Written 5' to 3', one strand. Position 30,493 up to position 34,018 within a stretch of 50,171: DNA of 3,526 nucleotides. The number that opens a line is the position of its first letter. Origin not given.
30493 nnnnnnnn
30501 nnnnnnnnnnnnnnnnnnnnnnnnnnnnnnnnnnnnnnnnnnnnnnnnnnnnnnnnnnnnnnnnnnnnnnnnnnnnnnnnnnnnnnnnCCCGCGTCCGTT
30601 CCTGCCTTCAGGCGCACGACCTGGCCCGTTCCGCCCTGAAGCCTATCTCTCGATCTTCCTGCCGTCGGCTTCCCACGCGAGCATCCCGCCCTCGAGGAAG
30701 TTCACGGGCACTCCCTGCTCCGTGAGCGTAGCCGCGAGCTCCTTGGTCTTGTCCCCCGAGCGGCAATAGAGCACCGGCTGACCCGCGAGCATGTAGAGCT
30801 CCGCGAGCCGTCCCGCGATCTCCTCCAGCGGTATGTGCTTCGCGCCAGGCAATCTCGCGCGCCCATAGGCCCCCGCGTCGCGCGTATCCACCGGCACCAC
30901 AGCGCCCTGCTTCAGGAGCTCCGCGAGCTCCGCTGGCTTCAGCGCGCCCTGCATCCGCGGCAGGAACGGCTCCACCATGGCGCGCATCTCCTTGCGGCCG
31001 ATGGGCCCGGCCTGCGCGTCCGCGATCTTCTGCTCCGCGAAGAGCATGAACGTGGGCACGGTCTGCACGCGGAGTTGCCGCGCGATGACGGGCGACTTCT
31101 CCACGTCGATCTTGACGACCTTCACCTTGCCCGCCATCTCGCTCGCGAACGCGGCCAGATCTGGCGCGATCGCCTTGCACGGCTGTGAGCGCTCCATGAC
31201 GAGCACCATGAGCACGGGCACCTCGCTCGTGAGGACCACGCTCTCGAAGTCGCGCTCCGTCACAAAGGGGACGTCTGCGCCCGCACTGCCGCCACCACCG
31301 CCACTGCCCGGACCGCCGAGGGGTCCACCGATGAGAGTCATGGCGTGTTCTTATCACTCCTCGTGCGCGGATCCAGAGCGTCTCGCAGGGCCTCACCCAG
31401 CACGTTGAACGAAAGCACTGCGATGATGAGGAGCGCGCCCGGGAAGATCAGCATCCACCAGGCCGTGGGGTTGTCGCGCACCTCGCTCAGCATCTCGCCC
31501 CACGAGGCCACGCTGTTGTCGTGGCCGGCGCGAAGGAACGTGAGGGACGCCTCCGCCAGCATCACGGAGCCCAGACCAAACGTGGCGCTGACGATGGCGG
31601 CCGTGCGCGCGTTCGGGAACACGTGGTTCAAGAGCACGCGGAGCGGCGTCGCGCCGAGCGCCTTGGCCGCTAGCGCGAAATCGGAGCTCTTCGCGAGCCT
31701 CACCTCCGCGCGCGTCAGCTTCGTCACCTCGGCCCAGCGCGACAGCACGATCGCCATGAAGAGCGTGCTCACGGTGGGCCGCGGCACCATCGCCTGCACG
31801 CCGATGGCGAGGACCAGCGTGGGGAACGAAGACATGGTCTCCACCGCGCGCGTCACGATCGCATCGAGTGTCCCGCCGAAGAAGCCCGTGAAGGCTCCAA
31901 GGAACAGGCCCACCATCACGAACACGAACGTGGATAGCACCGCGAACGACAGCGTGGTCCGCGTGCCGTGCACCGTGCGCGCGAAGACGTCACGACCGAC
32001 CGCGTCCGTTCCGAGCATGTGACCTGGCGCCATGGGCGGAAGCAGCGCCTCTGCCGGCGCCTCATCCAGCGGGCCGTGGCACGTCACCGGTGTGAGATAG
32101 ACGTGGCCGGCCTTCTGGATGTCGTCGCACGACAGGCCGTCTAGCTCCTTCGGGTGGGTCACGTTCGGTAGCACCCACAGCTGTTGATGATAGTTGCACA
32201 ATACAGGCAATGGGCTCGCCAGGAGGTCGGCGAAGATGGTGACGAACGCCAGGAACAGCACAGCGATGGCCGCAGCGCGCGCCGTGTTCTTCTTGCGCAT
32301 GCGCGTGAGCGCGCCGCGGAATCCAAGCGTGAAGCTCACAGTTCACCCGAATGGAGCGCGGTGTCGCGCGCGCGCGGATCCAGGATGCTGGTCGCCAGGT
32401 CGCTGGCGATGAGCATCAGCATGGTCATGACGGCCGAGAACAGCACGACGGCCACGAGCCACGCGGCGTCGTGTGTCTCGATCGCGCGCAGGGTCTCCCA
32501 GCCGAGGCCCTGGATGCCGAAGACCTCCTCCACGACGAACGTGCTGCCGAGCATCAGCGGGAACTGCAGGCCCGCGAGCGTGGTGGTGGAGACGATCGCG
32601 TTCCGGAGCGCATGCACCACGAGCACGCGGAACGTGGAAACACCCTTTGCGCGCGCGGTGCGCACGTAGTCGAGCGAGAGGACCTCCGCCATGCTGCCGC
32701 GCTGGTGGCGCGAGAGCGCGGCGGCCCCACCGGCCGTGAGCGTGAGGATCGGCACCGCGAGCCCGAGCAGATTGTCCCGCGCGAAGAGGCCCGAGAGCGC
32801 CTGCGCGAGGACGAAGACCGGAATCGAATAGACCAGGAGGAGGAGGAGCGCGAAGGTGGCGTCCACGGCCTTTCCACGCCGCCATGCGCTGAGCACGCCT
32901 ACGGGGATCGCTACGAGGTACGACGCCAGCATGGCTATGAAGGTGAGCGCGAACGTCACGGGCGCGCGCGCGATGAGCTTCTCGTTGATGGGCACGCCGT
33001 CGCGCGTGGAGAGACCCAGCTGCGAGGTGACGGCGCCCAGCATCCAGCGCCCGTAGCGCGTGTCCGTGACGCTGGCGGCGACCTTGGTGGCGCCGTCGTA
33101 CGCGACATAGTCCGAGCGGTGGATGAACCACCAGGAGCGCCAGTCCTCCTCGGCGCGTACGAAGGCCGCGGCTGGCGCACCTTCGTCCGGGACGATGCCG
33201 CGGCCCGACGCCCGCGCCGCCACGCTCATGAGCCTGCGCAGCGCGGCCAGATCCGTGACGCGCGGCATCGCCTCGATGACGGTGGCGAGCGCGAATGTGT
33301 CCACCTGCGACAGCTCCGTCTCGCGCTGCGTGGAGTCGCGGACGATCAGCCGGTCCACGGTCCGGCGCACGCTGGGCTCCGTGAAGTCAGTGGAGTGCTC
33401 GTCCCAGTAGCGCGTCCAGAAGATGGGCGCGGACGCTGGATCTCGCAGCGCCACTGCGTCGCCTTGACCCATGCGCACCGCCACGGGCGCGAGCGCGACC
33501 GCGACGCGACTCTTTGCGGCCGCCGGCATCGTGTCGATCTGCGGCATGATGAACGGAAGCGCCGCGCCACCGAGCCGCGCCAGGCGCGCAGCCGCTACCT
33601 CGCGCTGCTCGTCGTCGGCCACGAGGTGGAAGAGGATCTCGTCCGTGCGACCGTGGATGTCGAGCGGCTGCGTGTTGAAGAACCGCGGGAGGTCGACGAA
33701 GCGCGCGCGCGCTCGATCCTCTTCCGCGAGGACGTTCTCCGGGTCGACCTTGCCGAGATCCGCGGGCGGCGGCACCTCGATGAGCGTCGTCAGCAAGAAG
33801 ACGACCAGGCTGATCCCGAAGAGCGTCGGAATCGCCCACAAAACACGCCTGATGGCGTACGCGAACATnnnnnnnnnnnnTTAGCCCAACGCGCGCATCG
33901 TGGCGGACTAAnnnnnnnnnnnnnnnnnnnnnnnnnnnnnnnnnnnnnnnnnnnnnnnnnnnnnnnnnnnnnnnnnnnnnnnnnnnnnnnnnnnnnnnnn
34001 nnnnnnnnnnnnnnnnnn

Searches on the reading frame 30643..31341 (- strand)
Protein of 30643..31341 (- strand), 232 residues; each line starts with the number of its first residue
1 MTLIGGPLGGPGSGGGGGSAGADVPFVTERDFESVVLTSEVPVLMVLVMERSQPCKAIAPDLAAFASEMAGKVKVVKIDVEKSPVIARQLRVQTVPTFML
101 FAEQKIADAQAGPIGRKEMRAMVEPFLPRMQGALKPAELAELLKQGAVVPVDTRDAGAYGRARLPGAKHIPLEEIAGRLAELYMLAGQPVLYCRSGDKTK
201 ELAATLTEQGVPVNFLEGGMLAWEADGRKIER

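Call 54: search_protein_families(library=pfam, proteins=[window:30643-31341:-], max_evalue=0.00001)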
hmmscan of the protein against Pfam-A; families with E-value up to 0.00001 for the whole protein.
window:30643-31341:- (232 aa): 2 families
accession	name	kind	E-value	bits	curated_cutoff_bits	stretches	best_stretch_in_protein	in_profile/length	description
PF00085.26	Thioredoxin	-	4.4e-16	59.2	23.5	1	26-123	4-101/103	Thioredoxin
PF00581.25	Rhodanese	-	4.7e-13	49.9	22.2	1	136-225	2-101/102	Rhodanese-like domain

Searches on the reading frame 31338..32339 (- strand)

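Call 54: search_protein_families(library=pfam, proteins=[window:31338-32339:-], max_evalue=0.00001)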
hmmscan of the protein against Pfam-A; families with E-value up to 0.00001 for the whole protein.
window:31338-32339:- (333 aa): 1 family
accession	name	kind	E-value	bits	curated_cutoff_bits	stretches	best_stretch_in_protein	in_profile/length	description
PF00528.27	BPD_transp_1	-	9e-23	81.4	26.4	1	144-327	1-183/184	Binding-protein-dependent transport system inner membrane component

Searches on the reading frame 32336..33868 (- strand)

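Call 54: search_protein_families(library=pfam, proteins=[window:32336-33868:-], max_evalue=0.00001)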
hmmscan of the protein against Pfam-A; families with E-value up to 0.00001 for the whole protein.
window:32336-33868:- (510 aa): 1 family
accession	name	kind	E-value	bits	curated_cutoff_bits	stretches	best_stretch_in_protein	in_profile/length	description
PF00528.27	BPD_transp_1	-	3e-28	99.2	26.4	1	320-501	1-183/184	Binding-protein-dependent transport system inner membrane component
